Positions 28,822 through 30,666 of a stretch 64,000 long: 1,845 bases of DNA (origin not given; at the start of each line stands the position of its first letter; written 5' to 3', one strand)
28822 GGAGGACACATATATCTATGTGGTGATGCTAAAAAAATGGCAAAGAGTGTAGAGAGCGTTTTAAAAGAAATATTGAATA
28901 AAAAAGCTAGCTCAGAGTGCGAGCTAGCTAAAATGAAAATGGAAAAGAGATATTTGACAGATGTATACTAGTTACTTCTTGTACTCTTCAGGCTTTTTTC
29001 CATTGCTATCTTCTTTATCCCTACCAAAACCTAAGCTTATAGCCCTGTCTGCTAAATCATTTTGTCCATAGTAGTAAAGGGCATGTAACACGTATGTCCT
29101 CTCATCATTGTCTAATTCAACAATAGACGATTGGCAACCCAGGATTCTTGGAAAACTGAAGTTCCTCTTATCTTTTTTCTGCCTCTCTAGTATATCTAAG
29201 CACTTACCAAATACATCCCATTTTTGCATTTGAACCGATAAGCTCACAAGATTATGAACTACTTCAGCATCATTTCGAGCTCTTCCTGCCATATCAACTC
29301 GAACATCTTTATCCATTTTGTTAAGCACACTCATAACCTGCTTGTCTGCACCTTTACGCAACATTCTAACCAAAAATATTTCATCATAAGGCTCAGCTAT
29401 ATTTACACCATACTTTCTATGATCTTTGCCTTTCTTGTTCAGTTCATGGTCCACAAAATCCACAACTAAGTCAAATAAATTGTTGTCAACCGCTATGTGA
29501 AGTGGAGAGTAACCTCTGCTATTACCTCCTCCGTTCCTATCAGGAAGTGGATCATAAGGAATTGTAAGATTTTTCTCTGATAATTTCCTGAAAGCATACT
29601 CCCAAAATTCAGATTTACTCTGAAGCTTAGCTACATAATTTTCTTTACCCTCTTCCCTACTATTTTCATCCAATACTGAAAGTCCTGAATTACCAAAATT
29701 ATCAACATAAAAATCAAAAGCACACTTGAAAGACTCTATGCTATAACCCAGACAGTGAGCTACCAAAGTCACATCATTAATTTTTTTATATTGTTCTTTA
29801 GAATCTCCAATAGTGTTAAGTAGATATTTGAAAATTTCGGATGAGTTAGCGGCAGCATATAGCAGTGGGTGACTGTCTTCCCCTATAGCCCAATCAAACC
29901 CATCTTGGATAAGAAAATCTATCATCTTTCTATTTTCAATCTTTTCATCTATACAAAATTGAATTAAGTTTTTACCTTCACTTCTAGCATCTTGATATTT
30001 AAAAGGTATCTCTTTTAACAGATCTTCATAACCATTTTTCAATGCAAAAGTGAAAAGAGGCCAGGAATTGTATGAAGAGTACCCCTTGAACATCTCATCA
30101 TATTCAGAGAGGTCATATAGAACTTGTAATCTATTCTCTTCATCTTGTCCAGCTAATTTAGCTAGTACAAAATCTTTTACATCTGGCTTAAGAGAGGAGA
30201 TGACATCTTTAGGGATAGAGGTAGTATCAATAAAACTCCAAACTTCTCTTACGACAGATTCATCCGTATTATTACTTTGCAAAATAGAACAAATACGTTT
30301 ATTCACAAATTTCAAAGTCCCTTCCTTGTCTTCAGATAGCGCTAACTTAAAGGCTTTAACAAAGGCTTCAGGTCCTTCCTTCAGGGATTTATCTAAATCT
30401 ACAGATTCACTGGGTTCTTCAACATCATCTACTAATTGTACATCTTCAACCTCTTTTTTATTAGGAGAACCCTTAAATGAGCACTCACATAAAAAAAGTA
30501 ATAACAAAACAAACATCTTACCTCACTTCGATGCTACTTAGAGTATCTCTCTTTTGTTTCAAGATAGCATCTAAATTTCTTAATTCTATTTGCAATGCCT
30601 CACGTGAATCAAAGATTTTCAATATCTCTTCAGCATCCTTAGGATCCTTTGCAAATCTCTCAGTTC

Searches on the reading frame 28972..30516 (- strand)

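Call 47: search_protein_families(library=ncbifam, proteins=[window:28972-30516:-], max_evalue=0.01)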
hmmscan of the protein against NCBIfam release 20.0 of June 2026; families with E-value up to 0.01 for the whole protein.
window:28972-30516:- (514 aa): 0 families

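Call 58: search_protein_families(library=pfam, proteins=[window:28972-30516:-], max_evalue=0.001)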
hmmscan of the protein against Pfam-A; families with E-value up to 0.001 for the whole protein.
window:28972-30516:- (514 aa): 3 families
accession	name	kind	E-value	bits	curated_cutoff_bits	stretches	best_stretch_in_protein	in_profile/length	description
PF12796.13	Ank_2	-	5.1e-07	30.6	27.3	0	157-234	3-81/90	Ankyrin repeats (3 copies)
PF13606.12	Ank_3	-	2.3e-05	24.8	22.3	0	335-354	2-21/30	Ankyrin repeat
PF00023.36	Ank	-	9.3e-05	23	21.1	0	335-351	2-18/33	Ankyrin repeat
